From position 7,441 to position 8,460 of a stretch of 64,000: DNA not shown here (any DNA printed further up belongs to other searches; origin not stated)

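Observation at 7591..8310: Ligase-like paralog 1: motif I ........, and motif V lysine also replaced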

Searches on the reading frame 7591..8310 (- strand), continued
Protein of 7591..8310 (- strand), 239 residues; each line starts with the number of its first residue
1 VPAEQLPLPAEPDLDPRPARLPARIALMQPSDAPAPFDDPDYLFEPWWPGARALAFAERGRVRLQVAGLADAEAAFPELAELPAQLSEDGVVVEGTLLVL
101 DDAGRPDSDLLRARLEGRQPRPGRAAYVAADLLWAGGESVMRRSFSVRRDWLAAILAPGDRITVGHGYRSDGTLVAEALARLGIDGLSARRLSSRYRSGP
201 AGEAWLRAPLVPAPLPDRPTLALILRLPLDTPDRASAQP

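Call 40: fold_search(model_id=the predicted structure, library=pdb)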
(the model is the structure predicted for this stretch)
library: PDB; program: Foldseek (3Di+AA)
matches with E <= 10: 601; with E <= 0.001: 119
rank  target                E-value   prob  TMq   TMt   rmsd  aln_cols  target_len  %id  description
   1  3rr5                  5.7e-15  1.00  0.69  0.31   2.5       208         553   25  DNA ligase from the archaeon Thermococcus sp. 1519 (released 2012-04-11)
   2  2cfm                  1.5e-14  1.00  0.72  0.32   2.2       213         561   22  ATP-DEPENDENT DNA LIGASE FROM PYROCOCCUS FURIOSUS (released 2006-07-12)
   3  9dfa                  1.6e-14  1.00  0.71  0.32   2.5       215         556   23  Thermococcus gammatolerans DNA Ligase (released 2026-03-18)
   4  9df9                  2.9e-14  1.00  0.69  0.31   2.6       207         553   25  Thermococcus gammatolerans DNA Ligase (released 2026-03-18)
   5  4eq5                  3.9e-14  1.00  0.71  0.34   2.3       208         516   22  DNA ligase from the archaeon Thermococcus sibiricus (released 2012-05-09)
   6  6nhx                  4.1e-14  1.00  0.67  0.54   2.3       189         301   27  mycobacterial DNA ligase D complexed with ATP and MES (released 2019-02-13)
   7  6wbo                  1.1e-13  1.00  0.71  0.32   2.7       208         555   24  DNA-Ligase from Thermococcus gammatolerans (released 2021-05-05)
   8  6nhz                  5.3e-13  1.00  0.69  0.55   2.3       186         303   28  mycobacterial DNA ligase D complexed with ATP and Mg (released 2019-02-13)
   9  1vs0_B                9.0e-13  1.00  0.66  0.52   2.4       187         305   27  Crystal Structure of the Ligase Domain from M. tuberculosis LigD at 2.4A (released 2006-02-28)
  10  1vs0_A                2.9e-12  1.00  0.67  0.54   2.5       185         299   28  Crystal Structure of the Ligase Domain from M. tuberculosis LigD at 2.4A (released 2006-02-28)
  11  3l2p_A                3.8e-11  1.00  0.65  0.31   3.4       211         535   15  Human DNA Ligase III Recognizes DNA Ends by Dynamic Switching Between Two DNA Bound States (released 2010-07-14)
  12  10ye_L                6.7e-11  1.00  0.58  0.66   5.6       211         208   16  DNA Ligase IIIa bound to nucleosome containing a nick at SHL0 (released 2026-03-18)
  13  7kr3_A                8.5e-11  1.00  0.62  0.25   3.7       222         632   18  Human DNA Ligase 1(E346A/E592A) Bound to a bulged DNA substrate (released 2021-02-03)
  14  3gde                  9.0e-11  1.00  0.67  0.31   2.8       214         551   15  The closed conformation of ATP-dependent DNA ligase from Archaeoglobus fulgidus (released 2009-12-15)
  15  9n82_F                1.3e-10  1.00  0.67  0.24   3.5       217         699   13  The ligation (AMP-Lys) complex in the NHEJ pathway (released 2025-04-23)
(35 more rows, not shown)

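Call 48: find_encoding_contigs(protein=P0130, flank=8000, max_places=3)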
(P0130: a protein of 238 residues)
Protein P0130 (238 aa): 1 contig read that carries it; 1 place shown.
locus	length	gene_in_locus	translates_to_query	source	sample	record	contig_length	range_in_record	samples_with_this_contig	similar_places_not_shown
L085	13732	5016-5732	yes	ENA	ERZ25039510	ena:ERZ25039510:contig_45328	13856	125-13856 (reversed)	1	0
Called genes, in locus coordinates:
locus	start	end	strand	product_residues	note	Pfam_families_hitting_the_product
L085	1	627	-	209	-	?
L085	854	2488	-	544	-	PF00117:GATase, PF25596:CPSase_L_D1, PF02786:CPSase_L_D2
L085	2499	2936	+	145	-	-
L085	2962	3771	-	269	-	PF00657:Lipase_GDSL, PF13472:Lipase_GDSL_2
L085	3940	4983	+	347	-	PF02735:Ku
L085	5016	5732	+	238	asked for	-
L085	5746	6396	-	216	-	PF00440:TetR_N, PF16859:TetR_C_11, PF14246:TetR_C_7 (weak)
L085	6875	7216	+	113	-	PF03328:HpcH_HpaI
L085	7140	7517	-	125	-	-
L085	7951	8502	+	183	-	PF03724:META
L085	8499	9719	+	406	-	-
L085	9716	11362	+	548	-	PF13086:AAA_11, PF13604:AAA_30 (weak)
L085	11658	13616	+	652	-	-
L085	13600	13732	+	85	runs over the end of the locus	?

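Call 49: find_encoding_contigs(protein=P0198, flank=8000, max_places=3)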
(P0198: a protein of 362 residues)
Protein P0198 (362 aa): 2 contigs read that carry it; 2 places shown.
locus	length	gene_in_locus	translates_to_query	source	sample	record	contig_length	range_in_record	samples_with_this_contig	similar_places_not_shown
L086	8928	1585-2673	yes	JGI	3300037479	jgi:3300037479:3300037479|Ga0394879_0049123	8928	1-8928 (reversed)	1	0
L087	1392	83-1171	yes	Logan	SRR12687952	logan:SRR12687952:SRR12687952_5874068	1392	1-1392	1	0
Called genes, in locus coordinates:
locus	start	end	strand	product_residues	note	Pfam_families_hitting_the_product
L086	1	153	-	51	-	?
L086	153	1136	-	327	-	PF01791:DeoC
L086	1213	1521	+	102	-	PF01022:HTH_5, PF12840:HTH_20, PF25212:HVO_A0114 (weak)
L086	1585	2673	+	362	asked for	PF01068:DNA_ligase_A_M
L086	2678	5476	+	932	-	PF13298:LigD_N, PF01068:DNA_ligase_A_M, PF04679:DNA_ligase_A_C, PF21686:LigD_Prim-Pol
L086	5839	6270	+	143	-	PF06155:GBBH-like_N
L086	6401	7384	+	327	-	PF12849:PBP_like_2, PF12727:PBP_like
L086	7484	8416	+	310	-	PF00528:BPD_transp_1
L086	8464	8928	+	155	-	?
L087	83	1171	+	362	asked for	PF01068:DNA_ligase_A_M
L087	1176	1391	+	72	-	?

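Call 50: find_encoding_contigs(protein=P0153, flank=8000, max_places=2)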
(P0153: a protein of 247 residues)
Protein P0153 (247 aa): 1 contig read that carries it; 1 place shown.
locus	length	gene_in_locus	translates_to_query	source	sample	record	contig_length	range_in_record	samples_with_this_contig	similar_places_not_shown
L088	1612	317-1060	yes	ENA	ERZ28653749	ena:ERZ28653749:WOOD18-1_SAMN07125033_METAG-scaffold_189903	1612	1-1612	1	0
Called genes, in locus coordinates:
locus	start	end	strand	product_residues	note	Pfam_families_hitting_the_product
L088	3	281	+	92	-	?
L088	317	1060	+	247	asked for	PF01068:DNA_ligase_A_M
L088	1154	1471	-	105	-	-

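Call 51: find_encoding_contigs(protein=P0122, flank=8000, max_places=2)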
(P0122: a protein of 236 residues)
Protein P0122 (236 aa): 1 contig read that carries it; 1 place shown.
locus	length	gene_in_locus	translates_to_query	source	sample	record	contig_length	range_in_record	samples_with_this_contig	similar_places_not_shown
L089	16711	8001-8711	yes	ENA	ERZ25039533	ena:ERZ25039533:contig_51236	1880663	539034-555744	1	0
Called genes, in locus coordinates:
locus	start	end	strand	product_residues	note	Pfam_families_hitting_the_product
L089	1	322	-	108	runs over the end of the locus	PF00988:CPSase_sm_chain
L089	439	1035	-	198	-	PF12732:YtxH (faint)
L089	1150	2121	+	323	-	PF00547:Urease_gamma, PF00699:Urease_beta, PF00449:Urease_alpha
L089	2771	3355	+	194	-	PF01979:Amidohydro_1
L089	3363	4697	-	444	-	PF13559:DUF4129 (weak)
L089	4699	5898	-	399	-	PF01882:DUF58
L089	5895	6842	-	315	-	PF20030:bpMoxR, PF00004:AAA, PF07726:AAA_3, PF07728:AAA_5, PF17863:AAA_lid_2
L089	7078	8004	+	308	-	PF02735:Ku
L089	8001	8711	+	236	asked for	-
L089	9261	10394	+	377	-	PF10996:Beta-Casp, PF07521:RMMBL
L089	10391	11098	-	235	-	PF01061:ABC2_membrane, PF12679:ABC2_membrane_2, PF12730:ABC2_membrane_4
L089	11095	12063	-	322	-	PF00005:ABC_tran, PF13304:AAA_21, PF13732:DrrA1-3_C (weak)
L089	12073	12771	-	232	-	PF12697:Abhydrolase_6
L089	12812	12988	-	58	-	-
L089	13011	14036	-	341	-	PF12698:ABC2_membrane_3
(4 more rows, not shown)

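Call 52: find_encoding_contigs(protein=P0161, flank=8000, max_places=2)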
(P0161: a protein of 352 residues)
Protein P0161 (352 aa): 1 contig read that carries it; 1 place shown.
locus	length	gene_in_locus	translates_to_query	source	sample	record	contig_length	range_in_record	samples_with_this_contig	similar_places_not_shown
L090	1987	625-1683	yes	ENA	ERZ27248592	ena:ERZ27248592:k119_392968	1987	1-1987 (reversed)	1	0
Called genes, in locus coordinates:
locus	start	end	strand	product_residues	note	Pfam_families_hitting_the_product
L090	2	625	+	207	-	?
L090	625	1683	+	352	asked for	PF01068:DNA_ligase_A_M, PF04679:DNA_ligase_A_C (weak)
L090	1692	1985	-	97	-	?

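Call 63: search_protein_families(library=padloc, proteins=[window:7594-8310:-], max_evalue=0.01)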
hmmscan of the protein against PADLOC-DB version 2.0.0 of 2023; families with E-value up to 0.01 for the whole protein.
window:7594-8310:- (239 aa): 0 families

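Call 64: search_protein_families(library=phrogs, proteins=[window:7594-8310:-], max_evalue=0.01)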
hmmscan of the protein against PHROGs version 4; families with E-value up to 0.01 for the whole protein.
window:7594-8310:- (239 aa): 0 families

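Call 70: find_related_loci(query=A1, collection=viral_contigs, flank=5000)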
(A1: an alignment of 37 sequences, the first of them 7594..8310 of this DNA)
Query A1 (239 aa) in viral_contigs; peptide patterns used: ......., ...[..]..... (x = any residue, [..] = any of these).
53 stretches matched a pattern, but none encodes a relative of the query by tblastn (E <= 1e-3).

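Call 75: list_cluster_members(proteins=[P0143, P0155, P0161, P0164, P0198, P0153, P0122, P0130, P0167, P0251])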
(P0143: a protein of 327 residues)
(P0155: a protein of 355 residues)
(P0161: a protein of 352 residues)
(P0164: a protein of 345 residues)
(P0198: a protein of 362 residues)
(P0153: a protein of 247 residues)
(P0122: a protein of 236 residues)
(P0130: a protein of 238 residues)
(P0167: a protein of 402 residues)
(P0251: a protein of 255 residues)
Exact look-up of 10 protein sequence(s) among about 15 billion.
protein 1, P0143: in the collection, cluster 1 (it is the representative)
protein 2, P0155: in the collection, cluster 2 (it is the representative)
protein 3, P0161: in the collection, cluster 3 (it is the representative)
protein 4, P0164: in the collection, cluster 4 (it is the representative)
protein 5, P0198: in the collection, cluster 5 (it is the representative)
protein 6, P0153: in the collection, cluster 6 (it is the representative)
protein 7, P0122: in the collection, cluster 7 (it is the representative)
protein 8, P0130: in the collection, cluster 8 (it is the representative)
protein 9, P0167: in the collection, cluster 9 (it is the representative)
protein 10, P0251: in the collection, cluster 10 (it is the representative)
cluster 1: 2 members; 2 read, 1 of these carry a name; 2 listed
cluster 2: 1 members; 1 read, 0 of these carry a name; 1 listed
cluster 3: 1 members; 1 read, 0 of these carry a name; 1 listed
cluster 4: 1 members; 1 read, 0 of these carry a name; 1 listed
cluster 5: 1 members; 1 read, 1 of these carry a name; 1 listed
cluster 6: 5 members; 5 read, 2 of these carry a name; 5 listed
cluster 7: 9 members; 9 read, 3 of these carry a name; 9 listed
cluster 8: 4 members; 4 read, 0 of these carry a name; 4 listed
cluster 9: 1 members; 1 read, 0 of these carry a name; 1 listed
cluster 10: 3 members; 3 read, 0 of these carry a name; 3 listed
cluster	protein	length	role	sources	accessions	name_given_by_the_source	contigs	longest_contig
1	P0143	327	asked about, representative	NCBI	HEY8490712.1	MAG TPA: hypothetical protein VIO14_06940 [Dehalococcoidia bacterium]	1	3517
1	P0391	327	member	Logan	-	-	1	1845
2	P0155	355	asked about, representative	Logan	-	-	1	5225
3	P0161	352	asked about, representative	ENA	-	-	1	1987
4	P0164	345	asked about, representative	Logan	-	-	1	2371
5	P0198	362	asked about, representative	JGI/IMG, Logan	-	ATP-dependent DNA ligase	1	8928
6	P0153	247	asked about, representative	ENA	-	-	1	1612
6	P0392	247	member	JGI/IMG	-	ATP-dependent DNA ligase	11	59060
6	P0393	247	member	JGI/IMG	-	ATP-dependent DNA ligase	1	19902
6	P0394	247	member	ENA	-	-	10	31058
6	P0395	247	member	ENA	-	-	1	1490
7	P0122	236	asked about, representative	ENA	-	-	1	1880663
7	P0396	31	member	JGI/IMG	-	hypothetical protein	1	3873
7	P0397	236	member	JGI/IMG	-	bifunctional non-homologous end joining protein LigD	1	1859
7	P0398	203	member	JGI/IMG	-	bifunctional non-homologous end joining protein LigD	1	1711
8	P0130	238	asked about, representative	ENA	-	-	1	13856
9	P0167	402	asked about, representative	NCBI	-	-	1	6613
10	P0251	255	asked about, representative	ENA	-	-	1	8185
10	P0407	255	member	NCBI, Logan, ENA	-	-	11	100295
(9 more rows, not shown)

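Call 76: find_encoding_contigs(protein=P0392, flank=6000, max_places=2)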
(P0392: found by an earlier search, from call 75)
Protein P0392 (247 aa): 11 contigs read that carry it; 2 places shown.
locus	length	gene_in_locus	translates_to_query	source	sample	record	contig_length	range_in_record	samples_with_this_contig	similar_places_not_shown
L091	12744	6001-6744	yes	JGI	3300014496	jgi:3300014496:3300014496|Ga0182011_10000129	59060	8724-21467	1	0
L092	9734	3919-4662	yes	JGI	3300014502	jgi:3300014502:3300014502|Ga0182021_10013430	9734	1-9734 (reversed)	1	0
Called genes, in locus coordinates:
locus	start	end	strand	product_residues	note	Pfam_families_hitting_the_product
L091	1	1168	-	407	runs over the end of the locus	PF00909:Ammonium_transp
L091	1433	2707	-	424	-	PF00909:Ammonium_transp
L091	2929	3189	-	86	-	-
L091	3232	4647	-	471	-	PF00206:Lyase_1, PF14698:ASL_C2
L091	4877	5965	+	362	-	PF03976:PPK2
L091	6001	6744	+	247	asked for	PF01068:DNA_ligase_A_M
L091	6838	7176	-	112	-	-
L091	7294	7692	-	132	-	PF09946:DUF2178 (weak)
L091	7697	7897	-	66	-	PF12844:HTH_19, PF13560:HTH_31, PF01381:HTH_3, PF13413:HTH_25 (weak)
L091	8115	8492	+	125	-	PF06155:GBBH-like_N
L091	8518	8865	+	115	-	PF01906:YbjQ_1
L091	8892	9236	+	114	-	-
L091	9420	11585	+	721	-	PF13089:PP_kinase_N, PF02503:PP_kinase, PF17941:PP_kinase_C_1, PF13091:PLDc_2 (faint), PF13090:PP_kinase_C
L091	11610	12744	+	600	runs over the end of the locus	PF01928:CYTH, PF05235:CHAD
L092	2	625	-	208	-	?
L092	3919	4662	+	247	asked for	PF01068:DNA_ligase_A_M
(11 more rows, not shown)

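Call 77: find_encoding_contigs(protein=P0407, flank=6000, max_places=2)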
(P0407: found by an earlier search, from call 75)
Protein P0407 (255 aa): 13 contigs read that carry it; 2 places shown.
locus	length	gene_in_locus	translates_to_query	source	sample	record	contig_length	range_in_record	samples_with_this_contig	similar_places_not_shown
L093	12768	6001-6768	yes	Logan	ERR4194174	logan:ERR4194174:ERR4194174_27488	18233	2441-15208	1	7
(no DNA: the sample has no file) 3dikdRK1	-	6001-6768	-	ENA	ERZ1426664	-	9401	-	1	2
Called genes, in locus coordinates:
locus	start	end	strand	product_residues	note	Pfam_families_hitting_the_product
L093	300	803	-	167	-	PF04892:VanZ-LLP1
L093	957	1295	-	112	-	-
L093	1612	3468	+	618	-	PF02129:Peptidase_S15 (faint), PF00561:Abhydrolase_1, PF20434:BD-FAE (weak), PF00326:Peptidase_S9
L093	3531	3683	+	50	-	PF09722:Xre_MbcA_ParS_C (weak)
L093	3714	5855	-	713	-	PF00930:DPPIV_N (faint), PF26550:Tricorn_2nd (weak), PF26549:Tricorn_N, PF07676:PD40 (weak), PF26549:Tricorn_N, PF07676:PD40, PF00326:Peptidase_S9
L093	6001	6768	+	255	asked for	PF01068:DNA_ligase_A_M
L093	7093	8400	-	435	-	PF12698:ABC2_membrane_3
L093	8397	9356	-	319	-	PF00005:ABC_tran, PF13304:AAA_21, PF13732:DrrA1-3_C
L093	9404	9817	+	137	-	PF06155:GBBH-like_N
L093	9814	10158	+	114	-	PF01906:YbjQ_1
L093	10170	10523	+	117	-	-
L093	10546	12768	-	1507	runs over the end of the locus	PF25390:WD40_RLD, PF13540:RCC1_2, PF13540:RCC1_2, PF25390:WD40_RLD, PF13540:RCC1_2, PF13540:RCC1_2, PF25390:WD40_RLD, PF00415:RCC1, +4 more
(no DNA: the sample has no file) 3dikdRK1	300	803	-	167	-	PF04892:VanZ-LLP1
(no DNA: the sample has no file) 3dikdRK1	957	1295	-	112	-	-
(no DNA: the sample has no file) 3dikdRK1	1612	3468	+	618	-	PF02129:Peptidase_S15 (faint), PF00561:Abhydrolase_1, PF20434:BD-FAE (weak), PF00326:Peptidase_S9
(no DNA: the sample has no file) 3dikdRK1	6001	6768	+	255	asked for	PF01068:DNA_ligase_A_M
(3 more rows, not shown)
